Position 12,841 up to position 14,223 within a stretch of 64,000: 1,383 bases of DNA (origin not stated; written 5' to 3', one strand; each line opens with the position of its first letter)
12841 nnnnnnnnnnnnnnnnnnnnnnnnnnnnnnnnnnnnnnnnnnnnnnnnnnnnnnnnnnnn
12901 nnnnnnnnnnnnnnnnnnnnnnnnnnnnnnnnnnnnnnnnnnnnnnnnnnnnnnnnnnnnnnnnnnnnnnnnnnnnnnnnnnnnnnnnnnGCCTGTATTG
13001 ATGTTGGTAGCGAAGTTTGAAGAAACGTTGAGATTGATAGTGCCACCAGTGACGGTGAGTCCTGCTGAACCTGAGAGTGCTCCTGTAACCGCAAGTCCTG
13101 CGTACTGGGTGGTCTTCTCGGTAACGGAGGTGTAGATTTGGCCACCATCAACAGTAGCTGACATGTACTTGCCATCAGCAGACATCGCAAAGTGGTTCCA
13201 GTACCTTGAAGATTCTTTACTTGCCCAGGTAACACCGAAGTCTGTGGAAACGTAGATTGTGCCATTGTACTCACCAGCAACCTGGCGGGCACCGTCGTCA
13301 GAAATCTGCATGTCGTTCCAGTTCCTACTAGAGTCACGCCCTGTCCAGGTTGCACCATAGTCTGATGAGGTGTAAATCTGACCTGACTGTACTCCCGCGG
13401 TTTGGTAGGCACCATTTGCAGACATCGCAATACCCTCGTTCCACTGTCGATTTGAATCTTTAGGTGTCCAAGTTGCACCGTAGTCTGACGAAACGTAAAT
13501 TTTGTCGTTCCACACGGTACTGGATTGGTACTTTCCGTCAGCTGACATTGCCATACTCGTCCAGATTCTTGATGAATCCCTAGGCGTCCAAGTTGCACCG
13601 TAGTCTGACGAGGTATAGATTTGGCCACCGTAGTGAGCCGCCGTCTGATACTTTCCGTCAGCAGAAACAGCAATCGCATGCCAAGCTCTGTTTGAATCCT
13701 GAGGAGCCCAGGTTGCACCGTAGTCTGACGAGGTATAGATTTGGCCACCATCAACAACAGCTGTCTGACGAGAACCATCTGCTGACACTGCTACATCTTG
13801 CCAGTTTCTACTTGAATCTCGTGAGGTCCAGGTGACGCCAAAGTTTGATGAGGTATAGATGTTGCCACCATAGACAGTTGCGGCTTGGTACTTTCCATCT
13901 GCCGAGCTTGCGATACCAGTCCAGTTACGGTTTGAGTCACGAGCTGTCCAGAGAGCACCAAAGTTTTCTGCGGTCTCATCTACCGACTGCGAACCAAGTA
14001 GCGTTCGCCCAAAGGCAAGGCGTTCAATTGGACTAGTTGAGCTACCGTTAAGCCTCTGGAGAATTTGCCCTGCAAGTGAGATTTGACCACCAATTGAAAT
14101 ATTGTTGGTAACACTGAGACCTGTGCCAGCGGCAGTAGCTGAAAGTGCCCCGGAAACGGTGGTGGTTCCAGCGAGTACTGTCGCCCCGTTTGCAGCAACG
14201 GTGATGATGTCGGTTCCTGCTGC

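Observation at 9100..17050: About 20 BNR/Asp-box repeats form at least three beta-propeller blocks plus a fourth propeller-like block inside gene A, encoded by near-identical intragenic DNA repeats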

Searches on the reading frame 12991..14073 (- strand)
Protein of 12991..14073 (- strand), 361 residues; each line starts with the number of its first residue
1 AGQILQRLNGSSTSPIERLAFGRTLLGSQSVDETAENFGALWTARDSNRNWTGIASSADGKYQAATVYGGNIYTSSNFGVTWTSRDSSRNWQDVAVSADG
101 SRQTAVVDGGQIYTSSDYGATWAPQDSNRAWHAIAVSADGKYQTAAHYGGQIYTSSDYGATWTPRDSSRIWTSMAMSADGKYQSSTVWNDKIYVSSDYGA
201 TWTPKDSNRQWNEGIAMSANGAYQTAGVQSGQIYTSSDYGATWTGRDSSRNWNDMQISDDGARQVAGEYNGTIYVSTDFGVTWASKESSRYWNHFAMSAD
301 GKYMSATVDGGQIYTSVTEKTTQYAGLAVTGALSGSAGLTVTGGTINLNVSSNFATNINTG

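Call 7: search_protein_families(library=pfam, max_evalue=0.1, proteins=[window:12991-14073:-])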
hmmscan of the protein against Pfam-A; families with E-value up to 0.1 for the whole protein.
window:12991-14073:- (361 aa): 4 families
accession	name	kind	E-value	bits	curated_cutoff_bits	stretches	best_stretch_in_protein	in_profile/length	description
PF15899.11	BNR_6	-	1.7e-21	74.3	27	0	72-84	1-13/14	BNR-Asp box repeat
PF02012.26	BNR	-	5.9e-09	35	27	0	274-284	1-11/12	BNR/Asp-box repeat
PF24316.1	Tli3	-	0.00026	21.7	27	0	184-236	78-128/129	T6SS Tli3 immunity protein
PF07646.21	Kelch_2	-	0.016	15.7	21.3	0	183-217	5-47/48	Kelch motif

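Call 16: search_solved_structures(query=window:13090-14010:-, max_evalue=1, show_alignments=2)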
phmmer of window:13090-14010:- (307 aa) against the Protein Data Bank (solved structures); distinct sequences matched with E-value up to 1: 7.
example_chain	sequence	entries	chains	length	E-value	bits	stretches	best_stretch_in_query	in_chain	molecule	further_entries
9fcm_A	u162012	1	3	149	0.013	18.2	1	29-109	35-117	Single-domain antibody R3DC23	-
7zoi_A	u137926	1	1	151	0.069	15.8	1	93-179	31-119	Glycoside hydrolase family 18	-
7lbu_A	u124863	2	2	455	0.08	15.6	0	79-152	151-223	Exo-alpha-sialidase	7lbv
5ojr_A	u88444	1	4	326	0.13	14.9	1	9-142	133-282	Ycf48-like protein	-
5oj5_A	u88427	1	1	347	0.19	14.4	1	12-142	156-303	Ycf48-like protein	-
2xbg_A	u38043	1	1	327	0.21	14.3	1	12-142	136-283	YCF48-LIKE PROTEIN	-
5ojp_A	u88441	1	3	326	0.44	13.2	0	49-145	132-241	Ycf48-like protein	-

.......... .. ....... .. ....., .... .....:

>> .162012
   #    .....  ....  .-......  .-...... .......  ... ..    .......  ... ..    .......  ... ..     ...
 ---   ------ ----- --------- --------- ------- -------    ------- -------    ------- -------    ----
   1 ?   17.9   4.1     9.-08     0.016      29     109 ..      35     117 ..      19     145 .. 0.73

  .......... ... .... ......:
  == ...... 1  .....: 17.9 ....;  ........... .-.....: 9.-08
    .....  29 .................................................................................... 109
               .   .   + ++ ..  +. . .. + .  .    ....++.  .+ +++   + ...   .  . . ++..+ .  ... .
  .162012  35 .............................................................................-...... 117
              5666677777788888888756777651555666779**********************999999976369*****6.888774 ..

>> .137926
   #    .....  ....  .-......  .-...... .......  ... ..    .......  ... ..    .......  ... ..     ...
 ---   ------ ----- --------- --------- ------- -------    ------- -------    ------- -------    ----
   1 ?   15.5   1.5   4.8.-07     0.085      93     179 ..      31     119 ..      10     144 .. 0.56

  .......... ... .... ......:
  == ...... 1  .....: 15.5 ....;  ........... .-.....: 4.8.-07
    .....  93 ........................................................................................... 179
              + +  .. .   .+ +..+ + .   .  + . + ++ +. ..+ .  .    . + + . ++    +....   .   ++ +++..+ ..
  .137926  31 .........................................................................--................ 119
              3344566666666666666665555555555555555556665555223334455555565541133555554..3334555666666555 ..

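Call 18: find_homologous_proteins(query=window:13090-14010:-, max_evalue=0.001)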
Query window:13090-14010:- (307 aa): 1033 proteins with E <= 0.001 among 5634 candidates; the best 120 are listed.
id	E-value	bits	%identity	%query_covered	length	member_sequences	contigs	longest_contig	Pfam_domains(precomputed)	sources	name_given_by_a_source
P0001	2.2e-116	407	48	91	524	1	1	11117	PF15899.12,PF15902.13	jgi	jgi:hypothetical protein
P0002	2.0e-96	341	55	91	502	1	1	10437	PF15899.12,PF25852.1,PF24316.2,PF02012.27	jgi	jgi:hypothetical protein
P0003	2.9e-95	337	54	79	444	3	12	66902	PF15899.12,PF25852.1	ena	-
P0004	1.3e-91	325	51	92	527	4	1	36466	PF15899.12,PF25852.1,PF24316.2,PF02012.27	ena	-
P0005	1.7e-91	325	55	90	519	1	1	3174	PF19079.6,PF25852.1,PF20067.6,PF24316.2,PF15902.13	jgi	-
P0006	1.8e-91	325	43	93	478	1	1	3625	PF25852.1,PF15902.13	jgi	jgi:hypothetical protein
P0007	1.1e-90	322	45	97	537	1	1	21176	PF23657.2,PF15899.12,PF25852.1,PF02012.27,PF15902.13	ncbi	-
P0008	4.0e-90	320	51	94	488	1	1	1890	PF22262.3,PF25852.1,PF02012.27,PF15902.13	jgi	jgi:hypothetical protein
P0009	1.5e-89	319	51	85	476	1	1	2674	PF15899.12,PF25852.1,PF02012.27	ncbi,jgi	jgi:photosystem II stability/assembly factor-like uncharacterized protein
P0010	6.4e-85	303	44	88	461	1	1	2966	PF25852.1,PF02012.27,PF15902.13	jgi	jgi:photosystem II stability/assembly factor-like uncharacterized protein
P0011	4.4e-84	301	44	93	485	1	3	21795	PF23657.2,PF25852.1,PF15902.13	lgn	-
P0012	1.1e-83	299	50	87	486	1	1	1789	PF14312.13,PF15899.12,PF25852.1,PF02012.27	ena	-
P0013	1.3e-80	289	51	90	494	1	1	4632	PF15899.12,PF25852.1,PF02012.27,PF15902.13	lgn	-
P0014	2.2e-78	282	55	62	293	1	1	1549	PF15899.12,PF25852.1,PF24316.2,PF02012.27,PF15902.13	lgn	-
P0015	6.1e-78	280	44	93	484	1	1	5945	PF25852.1,PF15902.13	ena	-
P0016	4.1e-77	278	48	91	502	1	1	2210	PF15899.12,PF25852.1,PF02012.27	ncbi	-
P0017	6.1e-77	277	48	91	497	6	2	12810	PF23657.2,PF25852.1,PF02012.27,PF15902.13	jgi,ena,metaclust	metaclust:\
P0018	7.2e-77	277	43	91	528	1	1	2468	PF23657.2,PF25852.1,PF02012.27,PF15902.13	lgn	-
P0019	9.2e-76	273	46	94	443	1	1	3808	PF23657.2,PF25852.1,PF02012.27,PF15902.13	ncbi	ncbi:MAG: WD40/YVTN/BNR-like repeat-containing protein, partial [Leptothrix sp. (in: b-proteobacteri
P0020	9.5e-76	273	46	89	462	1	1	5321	PF15899.12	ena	-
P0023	1.5e-74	269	47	93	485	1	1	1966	PF23657.2,PF25852.1,PF02012.27,PF15902.13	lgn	-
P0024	3.5e-74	268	46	92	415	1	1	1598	PF15899.12,PF02012.27,PF15902.13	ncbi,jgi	jgi:hypothetical protein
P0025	3.7e-74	268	48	91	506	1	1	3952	PF15899.12,PF24316.2,PF02012.27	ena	-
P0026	6.0e-74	267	50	93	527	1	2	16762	PF23657.2,PF15899.12,PF25852.1,PF15902.13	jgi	jgi:hypothetical protein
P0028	3.7e-73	265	47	95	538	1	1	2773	PF23657.2,PF25852.1,PF02012.27,PF15902.13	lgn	-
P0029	6.3e-73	264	48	93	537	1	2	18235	PF23657.2,PF25852.1,PF02012.27,PF15902.13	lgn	-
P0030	7.0e-73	264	43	92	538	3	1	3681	PF15899.12,PF15902.13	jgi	-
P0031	8.8e-71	257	43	89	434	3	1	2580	PF15899.12,PF25852.1,PF02012.27,PF15902.13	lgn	-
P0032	1.1e-70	257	56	78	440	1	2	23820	PF07646.22,PF15899.12,PF25852.1,PF24316.2,PF23862.2,PF02012.27,PF15902.13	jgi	-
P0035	1.6e-69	253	47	78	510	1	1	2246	PF15899.12,PF25852.1,PF02012.27,PF15902.13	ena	-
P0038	2.7e-68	249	50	89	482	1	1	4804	PF15899.12,PF25852.1,PF15902.13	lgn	-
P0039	2.7e-68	249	48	93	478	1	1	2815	PF25852.1,PF02012.27,PF15902.13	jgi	jgi:hypothetical protein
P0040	6.0e-68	248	57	63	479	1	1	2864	PF25852.1,PF02012.27,PF15902.13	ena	-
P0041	9.2e-68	247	41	87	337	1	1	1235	PF15899.12,PF25852.1,PF24316.2,PF02012.27,PF15902.13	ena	-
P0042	1.7e-67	246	51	90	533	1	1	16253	PF25852.1,PF02012.27,PF15902.13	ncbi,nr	ncbi:MAG TPA: hypothetical protein PKY59_03800 [Pyrinomonadaceae bacterium]|nr:hypothetical protein 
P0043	1.7e-67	246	46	94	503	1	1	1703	PF23657.2,PF25852.1,PF14433.12,PF02012.27,PF15902.13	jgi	jgi:photosystem II stability/assembly factor-like uncharacterized protein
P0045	3.7e-67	245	40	91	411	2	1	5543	PF15899.12,PF24316.2,PF14870.13,PF02012.27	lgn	-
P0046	4.9e-67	245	46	93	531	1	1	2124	PF15899.12,PF25852.1,PF14870.13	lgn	-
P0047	2.7e-66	242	42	91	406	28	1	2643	PF15899.12,PF25852.1,PF24316.2,PF02012.27,PF15902.13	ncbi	-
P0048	4.0e-66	242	46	89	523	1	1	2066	PF23381.2,PF25852.1,PF02012.27,PF15902.13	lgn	-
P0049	8.0e-66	241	49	79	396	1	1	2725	PF04488.22,PF25852.1,PF14870.13,PF15902.13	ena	-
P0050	9.6e-66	240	40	89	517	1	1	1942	PF15899.12,PF02012.27,PF15902.13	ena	-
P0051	1.1e-65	240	39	84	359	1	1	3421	PF15899.12,PF02012.27,PF15902.13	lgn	-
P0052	6.4e-65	238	46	93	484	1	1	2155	PF25852.1,PF02012.27,PF15902.13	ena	-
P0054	1.6e-64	236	42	90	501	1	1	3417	PF07963.18,PF15899.12,PF25852.1,PF02012.27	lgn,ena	-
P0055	5.1e-64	235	51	90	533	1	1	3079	PF25852.1,PF02012.27,PF15902.13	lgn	-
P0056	8.1e-64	234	51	60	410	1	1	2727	PF23657.2,PF25852.1,PF02012.27,PF15902.13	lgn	-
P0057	1.7e-63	233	47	90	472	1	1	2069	PF23657.2,PF25852.1,PF02012.27,PF15902.13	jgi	jgi:hypothetical protein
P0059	2.1e-62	229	48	91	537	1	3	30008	PF25852.1,PF02012.27,PF15902.13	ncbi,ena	-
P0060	3.6e-62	229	42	94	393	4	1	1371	PF15899.12,PF02012.27,PF15902.13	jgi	jgi:hypothetical protein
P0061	5.0e-62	228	42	90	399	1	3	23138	PF15899.12,PF25852.1,PF24316.2,PF02012.27,PF15902.13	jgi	jgi:hypothetical protein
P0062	8.7e-62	227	38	95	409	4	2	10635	PF15899.12,PF02012.27,PF15902.13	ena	-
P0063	1.0e-61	227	47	74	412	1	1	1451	PF13474.13,PF25852.1,PF02012.27,PF15902.13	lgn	-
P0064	1.8e-61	226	47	88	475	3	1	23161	PF15899.12,PF25852.1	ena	-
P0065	5.5e-61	225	41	95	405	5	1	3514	PF15899.12,PF25852.1,PF15902.13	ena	-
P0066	1.0e-60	224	44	90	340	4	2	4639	PF15899.12,PF25852.1,PF24316.2,PF02012.27,PF15902.13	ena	-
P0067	1.1e-60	224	44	79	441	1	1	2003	PF25852.1,PF02012.27,PF15902.13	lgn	-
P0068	1.5e-60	223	46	95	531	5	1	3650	PF25852.1,PF02012.27,PF15902.13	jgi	jgi:hypothetical protein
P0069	5.1e-60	222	44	92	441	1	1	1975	PF25852.1,PF24316.2,PF02012.27,PF15902.13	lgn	-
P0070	1.3e-59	220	44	95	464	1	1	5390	PF07963.18,PF15899.12,PF24316.2,PF02012.27,PF15902.13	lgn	-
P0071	1.4e-59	220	44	71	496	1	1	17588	PF15899.12,PF15902.13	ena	-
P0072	2.4e-58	216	40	94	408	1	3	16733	PF03478.25,PF25852.1,PF02012.27,PF15902.13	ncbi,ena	-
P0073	9.3e-58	214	46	89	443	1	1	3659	PF15899.12,PF25852.1,PF15902.13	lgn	-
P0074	9.7e-58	214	47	78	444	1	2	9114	PF07963.18,PF15899.12,PF02012.27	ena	-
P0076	1.9e-57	213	44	86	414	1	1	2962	PF15899.12,PF15902.13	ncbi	-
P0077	2.2e-57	213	45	77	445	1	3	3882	PF07963.18,PF15899.12,PF02012.27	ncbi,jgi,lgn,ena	-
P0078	2.2e-57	213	42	91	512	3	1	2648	PF15899.12,PF25852.1,PF15902.13,PF23414.2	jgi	jgi:hypothetical protein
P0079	2.7e-57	213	42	90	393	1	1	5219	PF25852.1,PF24316.2,PF02012.27,PF15902.13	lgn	-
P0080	4.1e-57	212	44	89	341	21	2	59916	PF15899.12,PF15902.13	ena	-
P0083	6.9e-56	208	36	92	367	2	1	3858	PF15899.12,PF25852.1,PF02012.27,PF15902.13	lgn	-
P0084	8.0e-56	208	44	88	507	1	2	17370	PF25852.1,PF05345.19,PF02012.27,PF15902.13,PF23414.2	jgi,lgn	jgi:photosystem II stability/assembly factor-like uncharacterized protein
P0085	2.1e-55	206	47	63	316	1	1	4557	PF15899.12,PF02012.27,PF15902.13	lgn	-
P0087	3.9e-55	206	45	89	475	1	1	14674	PF15899.12,PF02012.27,PF15902.13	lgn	-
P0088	1.3e-54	204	49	74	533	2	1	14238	PF23657.2,PF25852.1,PF02012.27,PF15902.13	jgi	jgi:hypothetical protein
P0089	1.4e-54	204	38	80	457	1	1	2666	PF15899.12,PF02012.27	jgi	jgi:hypothetical protein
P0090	1.8e-54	203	40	82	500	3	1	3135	PF15899.12,PF02012.27,PF15902.13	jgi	-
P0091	2.7e-54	203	37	83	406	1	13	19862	PF15899.12,PF02012.27,PF15902.13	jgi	jgi:hypothetical protein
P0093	5.1e-54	202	43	93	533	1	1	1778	PF02012.27,PF15902.13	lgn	-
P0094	9.0e-54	201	45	80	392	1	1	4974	PF15899.12,PF25852.1,PF02012.27,PF15902.13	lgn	-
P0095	1.3e-53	201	40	75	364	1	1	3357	PF15899.12,PF25852.1,PF24316.2,PF02012.27,PF15902.13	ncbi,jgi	jgi:photosystem II stability/assembly factor-like uncharacterized protein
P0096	1.4e-53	200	38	90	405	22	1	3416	PF15899.12,PF02012.27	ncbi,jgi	jgi:hypothetical protein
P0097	1.4e-53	200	36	84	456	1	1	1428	PF15899.12,PF14870.13,PF02012.27,PF15902.13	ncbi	ncbi:MAG: WD40/YVTN/BNR-like repeat-containing protein, partial [Brevinematales bacterium]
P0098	1.6e-53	200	46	80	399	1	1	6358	PF15899.12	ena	-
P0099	1.7e-53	200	52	64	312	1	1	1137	PF15899.12,PF02012.27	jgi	jgi:hypothetical protein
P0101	2.5e-53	200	42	84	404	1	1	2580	PF15899.12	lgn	-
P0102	4.7e-53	199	58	59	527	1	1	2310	PF15899.12,PF13884.12,PF02012.27,PF15902.13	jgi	jgi:hypothetical protein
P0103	5.7e-53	198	43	80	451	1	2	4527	PF23657.2,PF25852.1,PF02012.27,PF15902.13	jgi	jgi:photosystem II stability/assembly factor-like uncharacterized protein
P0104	6.0e-53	198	48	78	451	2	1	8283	PF15899.12,PF25852.1,PF24316.2,PF02012.27,PF15902.13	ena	-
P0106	6.9e-53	198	38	90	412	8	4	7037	PF23381.2,PF15899.12,PF25852.1,PF14870.13,PF02012.27,PF15902.13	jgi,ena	jgi:photosystem II stability/assembly factor-like uncharacterized protein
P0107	1.1e-52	198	47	71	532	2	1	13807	PF09479.17,PF15899.12,PF25852.1,PF20067.6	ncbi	-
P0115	8.5e-51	191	37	93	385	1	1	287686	PF15899.12,PF25852.1,PF02012.27,PF15902.13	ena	-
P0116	1.1e-50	191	39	87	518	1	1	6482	PF24175.3,PF15899.12,PF02012.27,PF15902.13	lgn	-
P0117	1.7e-50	190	42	95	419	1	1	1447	PF25852.1,PF02012.27,PF15902.13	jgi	jgi:hypothetical protein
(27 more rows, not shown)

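Call 29: predict_structure(alignment_id=A1)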
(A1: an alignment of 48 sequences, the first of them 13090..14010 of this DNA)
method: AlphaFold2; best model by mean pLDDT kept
length: 307 residues; sequences in the alignment: 48
mean_pLDDT: 94.7   pTM: 0.90
mean pLDDT of the five models: 94.7, 94.4, 94.2, 94.2, 94.1
residues with pLDDT >= 90: 280; 70-90: 5; 50-70: 16; < 50: 6
segments of 3 or more residues with pLDDT < 50: 1-4
pLDDT, mean of each block of 10 residues (from residue 1): 49 81 98 98 99 98 98 99 99 99 98 99 99 99 98 99 98 99 98 97 98 98 98 98 98 98 97 98 98 88 54
secondary structure, 60 per line:
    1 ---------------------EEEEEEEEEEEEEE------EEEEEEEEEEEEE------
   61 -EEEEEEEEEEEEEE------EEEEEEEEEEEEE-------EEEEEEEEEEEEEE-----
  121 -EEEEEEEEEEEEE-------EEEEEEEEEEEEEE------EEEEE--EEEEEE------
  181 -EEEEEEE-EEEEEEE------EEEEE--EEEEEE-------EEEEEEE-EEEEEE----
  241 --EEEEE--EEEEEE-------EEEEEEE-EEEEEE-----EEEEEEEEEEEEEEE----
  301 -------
elements in order: E22-35 E42-54 E62-75 E82-94 E102-115 E122-134 E142-155 E162-166 E169-174 E182-188 E190-196 E203-207 E210-215 E223-229 E231-236 E243-247 E250-255 E263-269 E271-276 E282-296

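Call 32: fold_search(model_id=the predicted structure, library=pdb)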
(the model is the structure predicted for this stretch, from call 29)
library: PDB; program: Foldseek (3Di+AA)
matches with E <= 10: 1996; with E <= 0.001: 1935
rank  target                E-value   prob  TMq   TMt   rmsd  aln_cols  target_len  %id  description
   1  5oj3_A                1.0e-14  1.00  0.73  0.70   3.9       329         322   14  YCF48 from Cyanidioschyzon merolae (released 2018-08-08)
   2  9avl_B                5.1e-14  1.00  0.71  0.65   4.3       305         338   11  Structure of human calcium-sensing receptor in complex with Gi3 protein in nanodiscs (released 2024-04-17)
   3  5oj3_B                6.0e-14  1.00  0.71  0.68   4.0       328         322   14  YCF48 from Cyanidioschyzon merolae (released 2018-08-08)
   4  8emw_C                8.2e-14  1.00  0.67  0.62   6.0       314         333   12  Phospholipase C beta 3 (PLCb3) in complex with Gbg on liposomes (released 2023-05-24)
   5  7mq8_LS               9.1e-14  1.00  0.71  0.51   4.3       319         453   11  Cryo-EM structure of the human SSU processome, state pre-A1 (released 2021-09-22)
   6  9m8k_B                9.6e-14  1.00  0.71  0.65   5.5       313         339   11  cryo-EM structure of human TAS2R4 with oligopeptide (released 2026-03-18)
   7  8wc4_B                9.6e-14  1.00  0.67  0.62   4.9       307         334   11  Cryo-EM structure of the ZH8651-bound mTAAR1-Gs complex (released 2023-12-27)
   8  5yzv_A                1.0e-13  1.00  0.72  0.76   3.9       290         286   16  Biophysical and structural characterization of the thermostable WD40 domain of a prokaryotic protein, Thermomonospora  (released 2018-10-03)
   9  1gxr_B                1.2e-13  1.00  0.73  0.69   4.1       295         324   12  WD40 Region of Human Groucho/TLE1 (released 2002-06-13)
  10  8r57_g                1.6e-13  1.00  0.71  0.70   4.4       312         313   14  CryoEM structure of wheat 40S ribosomal subunit, head domain (released 2023-12-27)
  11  8am5_S                1.6e-13  1.00  0.68  0.69   4.1       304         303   16  RCII/PSI complex, class 3 (released 2023-08-16)
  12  5kdo_B                1.6e-13  1.00  0.71  0.65   7.3       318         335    9  Heterotrimeric complex of the 4 alanine insertion variant of the Gi alpha1 subunit and the Gbeta1-Ggamma1 (released 2016-08-03)
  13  5yzv_C                1.9e-13  1.00  0.72  0.76   3.7       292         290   16  Biophysical and structural characterization of the thermostable WD40 domain of a prokaryotic protein, Thermomonospora  (released 2018-10-03)
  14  7f1r_B                2.1e-13  1.00  0.70  0.68   9.4       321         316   11  Cryo-EM structure of the chemokine receptor CCR5 in complex with RANTES and Gi (released 2021-07-14)
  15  8wcb_B                2.3e-13  1.00  0.71  0.68   7.5       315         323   10  Cryo-EM structure of the CHA-bound mTAAR1-Gq complex (released 2023-12-27)
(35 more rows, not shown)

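Call 52: search_protein_representatives(protein=window:13090-14010:-)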
Query: 307 residues. Proteins with E-value up to 0.001 (for the whole library): 19357; up to 1e-10: 9815; up to 1e-30: 2801. The best 150 are listed.
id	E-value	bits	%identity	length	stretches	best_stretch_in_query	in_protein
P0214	0.0e+00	1713.2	43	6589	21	10-297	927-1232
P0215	0.0e+00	1156.4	46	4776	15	38-286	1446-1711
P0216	0.0e+00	1144.6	49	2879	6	15-298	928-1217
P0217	0.0e+00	1113.2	50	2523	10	17-292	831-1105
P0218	0.0e+00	1104.1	52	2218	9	30-286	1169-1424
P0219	0.0e+00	1025.4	50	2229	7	18-265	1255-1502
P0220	3.2e-266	897.1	57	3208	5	19-303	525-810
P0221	2.6e-254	858.0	44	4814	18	19-295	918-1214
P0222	1.6e-246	832.3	50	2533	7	14-296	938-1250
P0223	2.0e-244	825.5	50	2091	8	18-297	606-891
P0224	5.1e-242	817.6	44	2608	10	17-298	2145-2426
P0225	1.9e-235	796.0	48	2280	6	21-255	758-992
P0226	1.0e-233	790.3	48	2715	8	38-205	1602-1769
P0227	8.6e-233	787.3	45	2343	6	16-296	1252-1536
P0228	1.4e-227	770.1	48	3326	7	16-296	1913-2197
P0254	1.5e-163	559.9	55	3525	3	18-287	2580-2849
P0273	1.7e-150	517.0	41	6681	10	22-267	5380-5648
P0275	2.0e-149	513.5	41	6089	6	56-293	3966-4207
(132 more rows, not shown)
